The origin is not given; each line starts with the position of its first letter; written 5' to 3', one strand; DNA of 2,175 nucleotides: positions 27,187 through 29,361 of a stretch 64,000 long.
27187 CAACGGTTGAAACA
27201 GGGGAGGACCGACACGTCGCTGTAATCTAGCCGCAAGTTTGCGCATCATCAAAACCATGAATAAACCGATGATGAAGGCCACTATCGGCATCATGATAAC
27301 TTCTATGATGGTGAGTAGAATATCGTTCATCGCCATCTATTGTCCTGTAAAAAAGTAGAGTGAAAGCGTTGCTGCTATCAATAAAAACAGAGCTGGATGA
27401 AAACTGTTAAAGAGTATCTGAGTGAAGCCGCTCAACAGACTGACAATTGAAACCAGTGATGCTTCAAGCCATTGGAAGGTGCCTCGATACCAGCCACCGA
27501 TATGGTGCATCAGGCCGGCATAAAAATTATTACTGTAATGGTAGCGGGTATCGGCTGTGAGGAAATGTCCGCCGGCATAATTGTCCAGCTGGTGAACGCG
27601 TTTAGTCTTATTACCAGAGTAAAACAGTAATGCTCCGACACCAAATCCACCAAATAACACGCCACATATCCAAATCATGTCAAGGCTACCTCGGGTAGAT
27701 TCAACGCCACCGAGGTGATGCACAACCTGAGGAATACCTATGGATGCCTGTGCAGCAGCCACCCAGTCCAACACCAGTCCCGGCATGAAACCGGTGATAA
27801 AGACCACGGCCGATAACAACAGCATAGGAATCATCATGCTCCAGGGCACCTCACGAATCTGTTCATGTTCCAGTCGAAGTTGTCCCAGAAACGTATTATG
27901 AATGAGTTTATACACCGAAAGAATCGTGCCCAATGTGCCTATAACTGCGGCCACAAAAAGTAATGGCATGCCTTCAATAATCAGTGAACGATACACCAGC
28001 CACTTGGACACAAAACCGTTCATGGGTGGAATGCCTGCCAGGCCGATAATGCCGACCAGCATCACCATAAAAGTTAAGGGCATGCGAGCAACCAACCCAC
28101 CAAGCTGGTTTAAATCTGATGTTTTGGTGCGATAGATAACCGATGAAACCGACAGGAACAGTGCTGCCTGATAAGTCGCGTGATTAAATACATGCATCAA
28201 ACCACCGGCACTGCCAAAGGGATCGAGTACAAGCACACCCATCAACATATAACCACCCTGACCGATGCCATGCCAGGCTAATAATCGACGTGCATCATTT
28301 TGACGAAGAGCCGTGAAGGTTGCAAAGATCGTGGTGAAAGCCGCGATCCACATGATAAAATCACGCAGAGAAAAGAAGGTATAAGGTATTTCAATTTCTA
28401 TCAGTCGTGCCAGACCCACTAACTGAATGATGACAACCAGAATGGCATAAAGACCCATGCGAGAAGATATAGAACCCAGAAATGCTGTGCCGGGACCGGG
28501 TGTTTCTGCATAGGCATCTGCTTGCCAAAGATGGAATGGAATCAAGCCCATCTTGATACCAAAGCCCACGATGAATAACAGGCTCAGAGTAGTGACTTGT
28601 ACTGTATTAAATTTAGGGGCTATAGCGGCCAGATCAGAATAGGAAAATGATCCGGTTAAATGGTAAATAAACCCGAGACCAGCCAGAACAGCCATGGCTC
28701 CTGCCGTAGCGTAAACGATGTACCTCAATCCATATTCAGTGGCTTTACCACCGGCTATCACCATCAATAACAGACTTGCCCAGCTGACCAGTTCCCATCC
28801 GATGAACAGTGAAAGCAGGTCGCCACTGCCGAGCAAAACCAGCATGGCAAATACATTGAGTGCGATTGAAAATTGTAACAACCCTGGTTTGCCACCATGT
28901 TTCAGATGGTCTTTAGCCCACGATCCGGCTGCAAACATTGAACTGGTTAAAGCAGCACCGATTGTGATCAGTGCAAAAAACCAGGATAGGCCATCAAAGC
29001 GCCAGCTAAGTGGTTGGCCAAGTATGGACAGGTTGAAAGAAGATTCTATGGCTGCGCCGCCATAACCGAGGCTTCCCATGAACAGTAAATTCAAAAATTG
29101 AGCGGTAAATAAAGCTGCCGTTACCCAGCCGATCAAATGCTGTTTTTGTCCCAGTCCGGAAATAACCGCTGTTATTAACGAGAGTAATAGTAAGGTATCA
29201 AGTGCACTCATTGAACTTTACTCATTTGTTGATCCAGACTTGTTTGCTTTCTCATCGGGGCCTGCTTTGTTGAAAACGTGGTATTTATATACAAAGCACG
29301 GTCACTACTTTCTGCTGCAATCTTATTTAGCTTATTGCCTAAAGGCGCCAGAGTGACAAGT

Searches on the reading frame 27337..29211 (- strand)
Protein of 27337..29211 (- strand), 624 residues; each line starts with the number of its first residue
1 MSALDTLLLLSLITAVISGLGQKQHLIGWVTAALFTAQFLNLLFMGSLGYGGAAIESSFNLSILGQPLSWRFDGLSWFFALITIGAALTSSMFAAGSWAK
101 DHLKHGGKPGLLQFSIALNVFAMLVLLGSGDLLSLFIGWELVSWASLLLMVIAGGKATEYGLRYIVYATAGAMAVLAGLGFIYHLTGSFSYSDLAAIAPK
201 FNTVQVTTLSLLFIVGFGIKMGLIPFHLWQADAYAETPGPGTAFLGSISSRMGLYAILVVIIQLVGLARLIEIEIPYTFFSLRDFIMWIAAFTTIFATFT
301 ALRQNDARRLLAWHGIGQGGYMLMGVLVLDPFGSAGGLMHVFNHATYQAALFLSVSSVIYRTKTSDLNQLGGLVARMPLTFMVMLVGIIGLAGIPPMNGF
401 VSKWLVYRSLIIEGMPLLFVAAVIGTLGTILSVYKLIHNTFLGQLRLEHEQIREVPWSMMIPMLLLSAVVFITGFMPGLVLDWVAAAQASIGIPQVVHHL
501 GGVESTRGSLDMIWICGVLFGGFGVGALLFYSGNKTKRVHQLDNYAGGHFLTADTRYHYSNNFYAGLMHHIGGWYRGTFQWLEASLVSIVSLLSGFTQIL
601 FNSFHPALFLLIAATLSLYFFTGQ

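Call 5: search_protein_families(library=pfam, proteins=[window:27337-29211:-], max_evalue=0.01)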
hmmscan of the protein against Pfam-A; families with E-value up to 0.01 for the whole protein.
window:27337-29211:- (624 aa): 1 family
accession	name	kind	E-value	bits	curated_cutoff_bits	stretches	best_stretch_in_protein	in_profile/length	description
PF00361.26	Proton_antipo_M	-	6.4e-53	180.3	21.5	1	129-426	1-291/294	NADH:quinone oxidoreductase/Mrp antiporter, TM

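Call 6: search_protein_families(library=ncbifam, proteins=[window:27337-29211:-], max_evalue=0.001)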
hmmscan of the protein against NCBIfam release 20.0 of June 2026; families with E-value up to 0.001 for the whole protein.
window:27337-29211:- (624 aa): 70 families (the best 25 are shown)
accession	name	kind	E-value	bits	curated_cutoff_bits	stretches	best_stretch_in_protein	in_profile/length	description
NF006419.0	PRK08668.1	equivalog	2.4e-122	409.7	617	1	2-619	2-608/613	NADH dehydrogenase subunit M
NF006240.0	PRK08376.1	subfamily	3.4e-64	217.6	662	1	70-489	86-504/521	putative monovalent cation/H+ antiporter subunit D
NF009310.0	PRK12668.1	equivalog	1.8e-59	202.1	564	1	58-481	51-438/584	Na(+)/H(+) antiporter subunit D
NF005086.0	PRK06521.1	equivalog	1.4e-58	198.9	667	1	8-548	12-570/669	hydrogenase 4 subunit B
NF004920.0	PRK06277.1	equivalog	2.9e-50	171.5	578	1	107-491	100-475/478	energy conserving hydrogenase EhbF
TIGR01972.1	NDH_I_M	subfamily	2e-49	168.6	263.8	1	51-488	52-479/486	NADH-quinone oxidoreductase subunit M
NF005141.0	PRK06590.1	equivalog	4.4e-46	158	556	1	6-574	7-551/615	NADH-quinone oxidoreductase subunit L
TIGR01770.1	NDH_I_N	subfamily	1.6e-45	156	332.6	1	68-480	65-471/472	NADH-quinone oxidoreductase subunit NuoN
NF009306.0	PRK12663.1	equivalog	3.5e-44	151.4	542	1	72-495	75-485/498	Na+/H+ antiporter subunit D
TIGR01974.1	NDH_I_L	subfamily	2.4e-43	149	407.5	1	7-566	6-563/630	NADH-quinone oxidoreductase subunit L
NF006241.0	PRK08377.1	equivalog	5e-43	147.8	645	1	126-491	124-477/494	NADH dehydrogenase subunit N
NF005818.0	PRK07691.1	equivalog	7.9e-43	147.2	586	1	129-494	127-486/496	Na+/H+ antiporter subunit D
NF009305.0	PRK12662.1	equivalog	4.3e-42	144.5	700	1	118-477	118-476/492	putative monovalent cation/H+ antiporter subunit D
NF006236.0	PRK08375.1-1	equivalog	7.2e-42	144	663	1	15-486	21-490/493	putative monovalent cation/H+ antiporter subunit D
NF009289.0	PRK12649.1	equivalog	1.2e-41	142.9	1117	1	11-497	14-505/789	putative monovalent cation/H+ antiporter subunit A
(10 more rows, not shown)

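Call 47: search_solved_structures(query=window:27337-29211:-, max_evalue=1e-20, show_alignments=0)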
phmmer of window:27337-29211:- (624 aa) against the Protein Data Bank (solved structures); distinct sequences matched with E-value up to 1e-20: 26.
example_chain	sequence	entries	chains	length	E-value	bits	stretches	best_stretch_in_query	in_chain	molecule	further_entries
6u8y_X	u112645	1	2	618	1.2e-55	192.5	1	51-593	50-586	NADH dehydrogenase subunit M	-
6cfw_H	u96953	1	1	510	1.4e-40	142.8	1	69-487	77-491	Monovalent cation/H+ antiporter subunit D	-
7qru_D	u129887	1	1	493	5.4e-37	130.9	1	129-480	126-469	Na+/H+ antiporter subunit D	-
7qru_A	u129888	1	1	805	8.3e-31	110.5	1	11-482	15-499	Na+/H+ antiporter subunit A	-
6z16_A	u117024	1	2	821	4.3e-30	108.1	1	72-487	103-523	Multisubunit Na+/H+ antiporter, A subunit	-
6z16_D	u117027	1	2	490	2.9e-29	105.4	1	127-482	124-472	Multisubunit Na+/H+ antiporter, D subunit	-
6tjv_D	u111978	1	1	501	3.3e-29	105.2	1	81-491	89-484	NADH dehydrogenase subunit 4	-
6u8y_H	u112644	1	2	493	9.1e-29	103.7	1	111-491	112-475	NADH dehydrogenase subunit N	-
7d3u_D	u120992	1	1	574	7.7e-25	90.8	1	18-444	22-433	Monovalent Na+/H+ antiporter subunit D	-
6hum_F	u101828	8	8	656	3.6e-24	88.5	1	92-476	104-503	NADH dehydrogenase subunit 5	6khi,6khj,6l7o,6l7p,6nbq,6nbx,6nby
6hum_D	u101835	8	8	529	3.8e-24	88.5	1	61-480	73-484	NAD(P)H-quinone oxidoreductase chain 4 1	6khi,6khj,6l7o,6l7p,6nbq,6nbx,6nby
8e9g_L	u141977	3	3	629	3e-23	85.5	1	25-475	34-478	NADH-quinone oxidoreductase, L subunit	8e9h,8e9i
7zm7_5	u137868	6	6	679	4e-23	85.1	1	115-443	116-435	NADH-ubiquinone oxidoreductase chain 5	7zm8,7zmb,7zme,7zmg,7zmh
8e9g_N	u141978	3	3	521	4.1e-23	85.1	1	107-488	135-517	NADH-quinone oxidoreductase subunit N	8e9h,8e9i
8qby_L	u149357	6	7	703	8.4e-23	84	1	70-471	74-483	NADH dehydrogenase subunit L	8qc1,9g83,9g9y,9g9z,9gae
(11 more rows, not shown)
